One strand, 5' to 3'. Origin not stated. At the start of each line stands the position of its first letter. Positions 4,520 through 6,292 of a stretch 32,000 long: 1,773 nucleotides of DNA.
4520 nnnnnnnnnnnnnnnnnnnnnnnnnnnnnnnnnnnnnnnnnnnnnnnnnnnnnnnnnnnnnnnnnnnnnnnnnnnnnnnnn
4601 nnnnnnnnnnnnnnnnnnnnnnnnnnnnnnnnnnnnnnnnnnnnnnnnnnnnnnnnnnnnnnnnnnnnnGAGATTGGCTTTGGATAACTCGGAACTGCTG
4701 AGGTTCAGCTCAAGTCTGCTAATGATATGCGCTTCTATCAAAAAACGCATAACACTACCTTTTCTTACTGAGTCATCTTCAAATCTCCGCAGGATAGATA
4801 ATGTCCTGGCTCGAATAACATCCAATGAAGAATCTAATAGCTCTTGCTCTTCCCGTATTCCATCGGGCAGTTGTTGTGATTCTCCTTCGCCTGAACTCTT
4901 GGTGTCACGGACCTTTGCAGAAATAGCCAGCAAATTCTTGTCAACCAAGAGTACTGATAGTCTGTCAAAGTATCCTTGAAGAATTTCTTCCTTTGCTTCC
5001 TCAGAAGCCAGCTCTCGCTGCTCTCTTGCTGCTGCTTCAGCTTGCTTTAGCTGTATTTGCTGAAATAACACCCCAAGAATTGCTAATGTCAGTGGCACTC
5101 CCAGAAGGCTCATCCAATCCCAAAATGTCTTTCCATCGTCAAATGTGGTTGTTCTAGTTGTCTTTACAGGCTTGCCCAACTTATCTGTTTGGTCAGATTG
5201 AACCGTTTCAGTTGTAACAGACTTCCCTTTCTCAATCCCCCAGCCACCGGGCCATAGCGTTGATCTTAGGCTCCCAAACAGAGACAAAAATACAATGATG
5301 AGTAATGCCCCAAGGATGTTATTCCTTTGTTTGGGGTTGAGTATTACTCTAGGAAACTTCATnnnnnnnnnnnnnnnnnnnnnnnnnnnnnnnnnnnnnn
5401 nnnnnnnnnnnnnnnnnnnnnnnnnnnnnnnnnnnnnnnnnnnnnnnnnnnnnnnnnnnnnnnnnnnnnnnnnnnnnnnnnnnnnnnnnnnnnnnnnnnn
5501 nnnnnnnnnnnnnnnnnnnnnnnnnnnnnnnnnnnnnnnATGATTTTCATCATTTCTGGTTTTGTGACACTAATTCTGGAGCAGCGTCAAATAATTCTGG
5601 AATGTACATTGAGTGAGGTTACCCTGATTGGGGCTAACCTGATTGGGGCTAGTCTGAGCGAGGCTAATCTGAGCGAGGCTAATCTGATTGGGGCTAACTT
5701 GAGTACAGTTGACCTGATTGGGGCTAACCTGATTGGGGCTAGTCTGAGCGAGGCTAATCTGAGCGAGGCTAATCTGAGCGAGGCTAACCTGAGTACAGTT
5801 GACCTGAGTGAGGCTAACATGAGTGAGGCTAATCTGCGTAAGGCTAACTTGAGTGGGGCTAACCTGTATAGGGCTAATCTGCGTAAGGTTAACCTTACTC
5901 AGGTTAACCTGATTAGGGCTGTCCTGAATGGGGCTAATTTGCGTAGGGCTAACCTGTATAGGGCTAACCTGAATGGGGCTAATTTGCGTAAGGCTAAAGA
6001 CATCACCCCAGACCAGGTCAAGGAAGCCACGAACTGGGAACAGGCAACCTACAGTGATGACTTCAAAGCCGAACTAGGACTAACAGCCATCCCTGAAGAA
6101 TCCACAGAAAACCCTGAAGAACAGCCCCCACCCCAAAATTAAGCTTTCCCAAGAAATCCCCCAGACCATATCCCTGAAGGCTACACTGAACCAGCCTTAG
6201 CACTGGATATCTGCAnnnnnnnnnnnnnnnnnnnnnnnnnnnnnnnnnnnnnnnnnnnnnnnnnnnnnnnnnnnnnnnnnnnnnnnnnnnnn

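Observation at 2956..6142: A pentapeptide-repeat gene is split by a TIR-flanked, transposase-less cassette whose only cargo is another pentapeptide-repeat gene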

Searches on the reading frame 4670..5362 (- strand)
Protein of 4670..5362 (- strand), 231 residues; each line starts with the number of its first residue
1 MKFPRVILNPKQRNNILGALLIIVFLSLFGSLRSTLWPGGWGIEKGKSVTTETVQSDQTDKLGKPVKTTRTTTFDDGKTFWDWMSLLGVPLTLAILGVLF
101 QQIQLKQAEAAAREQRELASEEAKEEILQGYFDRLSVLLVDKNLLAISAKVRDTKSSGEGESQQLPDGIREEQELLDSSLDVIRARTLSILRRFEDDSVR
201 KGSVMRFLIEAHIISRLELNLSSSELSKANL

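Call 47: find_homologous_proteins(query=window:4670-5362:-, max_evalue=0.00001)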
Query seq(231 aa) (231 aa): 331 proteins with E <= 0.00001 among 1676 candidates; the best 120 are listed.
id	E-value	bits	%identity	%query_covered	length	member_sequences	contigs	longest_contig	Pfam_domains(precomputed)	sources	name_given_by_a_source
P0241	2.2e-140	483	100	100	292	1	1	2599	PF00805.29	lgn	-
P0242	5.9e-67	243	65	85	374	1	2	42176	PF13576.13,PF13599.14,PF00805.29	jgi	jgi:uncharacterized protein YjbI with pentapeptide repeats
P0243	3.6e-66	241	59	96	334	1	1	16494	PF13576.13,PF13599.14,PF00805.29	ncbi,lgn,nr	ncbi:MAG: pentapeptide repeat-containing protein [Thermosynechococcaceae cyanobacterium MS004]|nr:pe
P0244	4.2e-66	241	59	92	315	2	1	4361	PF13599.14,PF00805.29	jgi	jgi:hypothetical protein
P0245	5.5e-66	240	58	91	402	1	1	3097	PF13576.13,PF13599.14,PF00805.29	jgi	jgi:uncharacterized protein YjbI with pentapeptide repeats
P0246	7.8e-66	240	62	85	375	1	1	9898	PF13576.13,PF13599.14,PF00805.29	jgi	jgi:Pentapeptide repeats (8 copies)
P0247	4.4e-64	234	59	92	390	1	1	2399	PF13576.13,PF13599.14,PF00805.29,PF25296.2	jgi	jgi:uncharacterized protein YjbI with pentapeptide repeats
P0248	2.6e-63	232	55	97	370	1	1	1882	PF13599.14,PF00805.29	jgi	jgi:Pentapeptide repeats (8 copies)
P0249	5.4e-61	224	56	93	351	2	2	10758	PF13576.13,PF13599.14,PF00805.29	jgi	jgi:uncharacterized protein YjbI with pentapeptide repeats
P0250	2.9e-60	222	59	91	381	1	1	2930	PF13576.13,PF13599.14,PF00805.29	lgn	-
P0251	4.3e-60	221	52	95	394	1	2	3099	PF13576.13,PF13599.14,PF00805.29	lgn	-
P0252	7.7e-60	220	57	92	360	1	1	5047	PF13599.14,PF00805.29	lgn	-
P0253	7.9e-60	220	58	90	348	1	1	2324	PF13576.13,PF13599.14,PF00805.29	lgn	-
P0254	1.4e-59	219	58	79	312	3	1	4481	PF13599.14,PF00805.29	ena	-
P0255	1.6e-59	219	61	85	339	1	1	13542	PF13599.14,PF00805.29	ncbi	-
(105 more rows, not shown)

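Call 48: search_dna_similar(query=window:4670-5362:-, collection=plasmids, mode=protein, max_rows=40, max_evalue=0.00001)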
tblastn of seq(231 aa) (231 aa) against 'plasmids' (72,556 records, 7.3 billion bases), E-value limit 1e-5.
Records with a match: 8; places in all: 8; records where one place covers at least 80% of the query: 2.
Best place of each record, by identity: <60% 8.
By first word of the organism name: Nostoc 6; Fischerella 1; Pseudanabaena 1.
By predicted mobility (MOB-suite, as given by PLSDB): mobilizable 4; non-mobilizable 4.
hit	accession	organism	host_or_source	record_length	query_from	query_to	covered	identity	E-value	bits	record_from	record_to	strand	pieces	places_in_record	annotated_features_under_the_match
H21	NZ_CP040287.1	Nostoc sp. C057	Phaeoceros,pure culture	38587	16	214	86%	34.2%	3e-11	70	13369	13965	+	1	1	pentapeptide repeat-containing protein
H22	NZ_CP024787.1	Nostoc flagelliforme CCNUN1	cell culture,desert soil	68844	16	214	86%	34.1%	4e-9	63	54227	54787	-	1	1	pentapeptide repeat-containing protein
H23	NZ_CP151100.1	Nostoc sp. UHCC 0302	isolated culture,lake sediment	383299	34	214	78%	34.8%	3e-12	72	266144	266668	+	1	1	pentapeptide repeat-containing protein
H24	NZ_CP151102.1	Nostoc sp. UHCC 0302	isolated culture,lake sediment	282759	34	214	78%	33.7%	1e-6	56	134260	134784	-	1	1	pentapeptide repeat-containing protein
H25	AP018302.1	Fischerella sp. NIES-4106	-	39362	46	214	73%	34.7%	2e-7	59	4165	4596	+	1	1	pentapeptide repeat protein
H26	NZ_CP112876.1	Pseudanabaena galeata CCNP1313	-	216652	81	214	58%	38.4%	4e-13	75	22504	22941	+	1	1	pentapeptide repeat-containing protein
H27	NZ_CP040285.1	Nostoc sp. C057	Phaeoceros,pure culture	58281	124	214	39%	42.4%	3e-10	67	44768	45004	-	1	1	pentapeptide repeat-containing protein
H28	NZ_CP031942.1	Nostoc sphaeroides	whole organism,water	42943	124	214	39%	36.3%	4e-6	54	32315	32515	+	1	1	pentapeptide repeat-containing protein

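Call 49: find_encoding_contigs(protein=P0241, flank=5000, max_places=5)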
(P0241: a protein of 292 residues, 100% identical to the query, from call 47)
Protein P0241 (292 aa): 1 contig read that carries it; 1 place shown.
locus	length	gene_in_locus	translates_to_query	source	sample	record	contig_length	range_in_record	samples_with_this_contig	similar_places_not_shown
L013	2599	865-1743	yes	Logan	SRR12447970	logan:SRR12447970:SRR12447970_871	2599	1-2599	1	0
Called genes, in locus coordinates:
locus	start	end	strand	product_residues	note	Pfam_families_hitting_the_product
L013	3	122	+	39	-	?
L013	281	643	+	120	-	-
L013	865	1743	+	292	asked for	PF00805:Pentapeptide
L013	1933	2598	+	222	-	?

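Call 50: find_encoding_contigs(protein=P0242, flank=5000, max_places=3)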
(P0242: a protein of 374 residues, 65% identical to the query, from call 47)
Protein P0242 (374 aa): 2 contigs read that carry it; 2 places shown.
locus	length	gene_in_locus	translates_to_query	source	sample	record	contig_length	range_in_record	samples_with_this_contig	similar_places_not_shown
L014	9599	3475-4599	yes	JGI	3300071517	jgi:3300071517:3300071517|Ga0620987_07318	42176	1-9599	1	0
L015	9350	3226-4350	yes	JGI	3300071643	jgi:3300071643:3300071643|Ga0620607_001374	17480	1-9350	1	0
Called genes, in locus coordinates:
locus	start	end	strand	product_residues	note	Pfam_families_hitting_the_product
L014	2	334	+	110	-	?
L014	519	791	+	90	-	-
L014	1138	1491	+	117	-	-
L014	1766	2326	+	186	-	-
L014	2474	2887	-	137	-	-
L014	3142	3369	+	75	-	-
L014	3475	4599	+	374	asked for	PF00805:Pentapeptide, PF13576:Pentapeptide_3 (faint), PF13599:Pentapeptide_4 (weak), PF00805:Pentapeptide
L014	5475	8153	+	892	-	PF04313:HSDR_N (weak), PF00270:DEAD, PF04851:ResIII, PF18766:SWI2_SNF2, PF00271:Helicase_C (weak), PF08463:EcoEI_R_C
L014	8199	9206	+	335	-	-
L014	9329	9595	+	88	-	PF04014:MazE_antitoxin, PF15937:PrlF_antitoxin (weak)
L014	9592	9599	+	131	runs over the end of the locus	PF01850:PIN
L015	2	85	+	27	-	?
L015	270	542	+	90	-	-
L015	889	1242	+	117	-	-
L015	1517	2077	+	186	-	-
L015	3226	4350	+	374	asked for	PF00805:Pentapeptide, PF13576:Pentapeptide_3 (faint), PF13599:Pentapeptide_4 (weak), PF00805:Pentapeptide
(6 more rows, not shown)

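Call 51: find_encoding_contigs(protein=P0243, flank=5000, max_places=3)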
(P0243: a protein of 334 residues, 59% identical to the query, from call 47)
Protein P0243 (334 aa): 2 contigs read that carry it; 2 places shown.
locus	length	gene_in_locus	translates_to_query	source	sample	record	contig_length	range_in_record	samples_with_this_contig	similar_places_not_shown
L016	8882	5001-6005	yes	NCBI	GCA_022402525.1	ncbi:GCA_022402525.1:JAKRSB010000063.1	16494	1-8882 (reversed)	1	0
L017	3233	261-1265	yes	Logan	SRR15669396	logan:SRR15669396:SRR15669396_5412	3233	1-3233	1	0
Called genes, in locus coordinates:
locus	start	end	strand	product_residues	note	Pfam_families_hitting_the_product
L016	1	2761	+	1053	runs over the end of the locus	PF00873:ACR_tran, PF03176:MMPL (weak)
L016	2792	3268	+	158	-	-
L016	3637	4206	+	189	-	PF00376:MerR, PF13411:MerR_1, PF09278:MerR-DNA-bind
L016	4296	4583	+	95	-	PF13192:Thioredoxin_3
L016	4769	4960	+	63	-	-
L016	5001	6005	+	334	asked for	PF00805:Pentapeptide, PF13576:Pentapeptide_3 (faint), PF00805:Pentapeptide, PF13599:Pentapeptide_4 (weak), PF00805:Pentapeptide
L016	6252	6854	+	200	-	PF01656:CbiA, PF10609:ParA (weak), PF13614:AAA_31 (weak), PF16575:CLP1_P (faint)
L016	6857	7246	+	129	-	-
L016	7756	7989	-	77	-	-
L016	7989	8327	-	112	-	-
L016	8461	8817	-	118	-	PF14261:DUF4351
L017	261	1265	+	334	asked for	PF00805:Pentapeptide, PF13576:Pentapeptide_3 (faint), PF00805:Pentapeptide, PF13599:Pentapeptide_4 (weak), PF00805:Pentapeptide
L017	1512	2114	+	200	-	PF01656:CbiA, PF10609:ParA (weak), PF13614:AAA_31 (weak), PF16575:CLP1_P (faint)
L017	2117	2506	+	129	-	-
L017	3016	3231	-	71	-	?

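Call 87: list_cluster_members(proteins=[P0003, P0241, P0125, P0131])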
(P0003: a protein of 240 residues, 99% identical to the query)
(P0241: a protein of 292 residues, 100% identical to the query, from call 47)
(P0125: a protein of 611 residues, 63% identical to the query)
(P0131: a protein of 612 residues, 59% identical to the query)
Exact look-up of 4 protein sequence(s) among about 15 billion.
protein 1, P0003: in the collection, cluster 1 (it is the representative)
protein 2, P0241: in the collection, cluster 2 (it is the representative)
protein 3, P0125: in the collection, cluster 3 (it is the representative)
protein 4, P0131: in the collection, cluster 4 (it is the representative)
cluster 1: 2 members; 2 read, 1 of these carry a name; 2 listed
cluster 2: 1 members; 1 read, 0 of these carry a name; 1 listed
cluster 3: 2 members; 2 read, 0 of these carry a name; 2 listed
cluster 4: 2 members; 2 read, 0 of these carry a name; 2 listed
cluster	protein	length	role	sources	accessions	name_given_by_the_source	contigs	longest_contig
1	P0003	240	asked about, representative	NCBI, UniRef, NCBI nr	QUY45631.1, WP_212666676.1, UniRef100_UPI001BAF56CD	hypothetical protein [Acaryochloris marina] | hypothetical protein n=1 Tax=Acaryochloris marina TaxID=155978 RepID=UPI001BAF56CD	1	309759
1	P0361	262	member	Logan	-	-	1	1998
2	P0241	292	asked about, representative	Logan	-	-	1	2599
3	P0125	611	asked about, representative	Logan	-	-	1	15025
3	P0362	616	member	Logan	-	-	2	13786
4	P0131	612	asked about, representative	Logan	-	-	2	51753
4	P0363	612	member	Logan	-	-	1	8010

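Call 89: find_encoding_contigs(protein=P0361, flank=3000, max_places=5)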
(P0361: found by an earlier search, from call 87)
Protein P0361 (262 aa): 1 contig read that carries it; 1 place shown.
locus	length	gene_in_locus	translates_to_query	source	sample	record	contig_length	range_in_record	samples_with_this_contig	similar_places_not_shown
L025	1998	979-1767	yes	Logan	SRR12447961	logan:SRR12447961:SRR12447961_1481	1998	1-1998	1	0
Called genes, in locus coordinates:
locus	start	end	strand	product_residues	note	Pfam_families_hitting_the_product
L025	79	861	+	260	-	-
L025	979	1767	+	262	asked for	-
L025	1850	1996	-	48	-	?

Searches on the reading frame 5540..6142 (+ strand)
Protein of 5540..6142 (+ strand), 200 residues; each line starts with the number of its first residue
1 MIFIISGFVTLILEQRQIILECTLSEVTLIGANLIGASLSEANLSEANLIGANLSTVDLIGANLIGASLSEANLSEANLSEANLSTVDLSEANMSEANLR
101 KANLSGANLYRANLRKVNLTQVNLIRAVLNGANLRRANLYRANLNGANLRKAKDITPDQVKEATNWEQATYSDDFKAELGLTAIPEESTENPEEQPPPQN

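Call 101: search_protein_families(library=pfam, proteins=[window:5540-6142:+], max_evalue=0.01)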
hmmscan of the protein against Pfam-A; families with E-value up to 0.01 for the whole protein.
window:5540-6142:+ (200 aa): 4 families
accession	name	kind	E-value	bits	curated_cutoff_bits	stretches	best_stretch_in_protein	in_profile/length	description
PF00805.28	Pentapeptide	-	1.4e-43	146.4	20.2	4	82-121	1-40/40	Pentapeptide repeats (8 copies)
PF13599.13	Pentapeptide_4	-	6.1e-17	61.9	38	2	90-149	19-78/78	Pentapeptide repeat region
PF13576.12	Pentapeptide_3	-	2.4e-12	47.3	27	2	70-112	2-47/48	Pentapeptide repeats (9 copies)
PF25296.1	Decapeptide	-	0.00086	19.6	45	0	39-104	7-72/74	Decapeptide repeat region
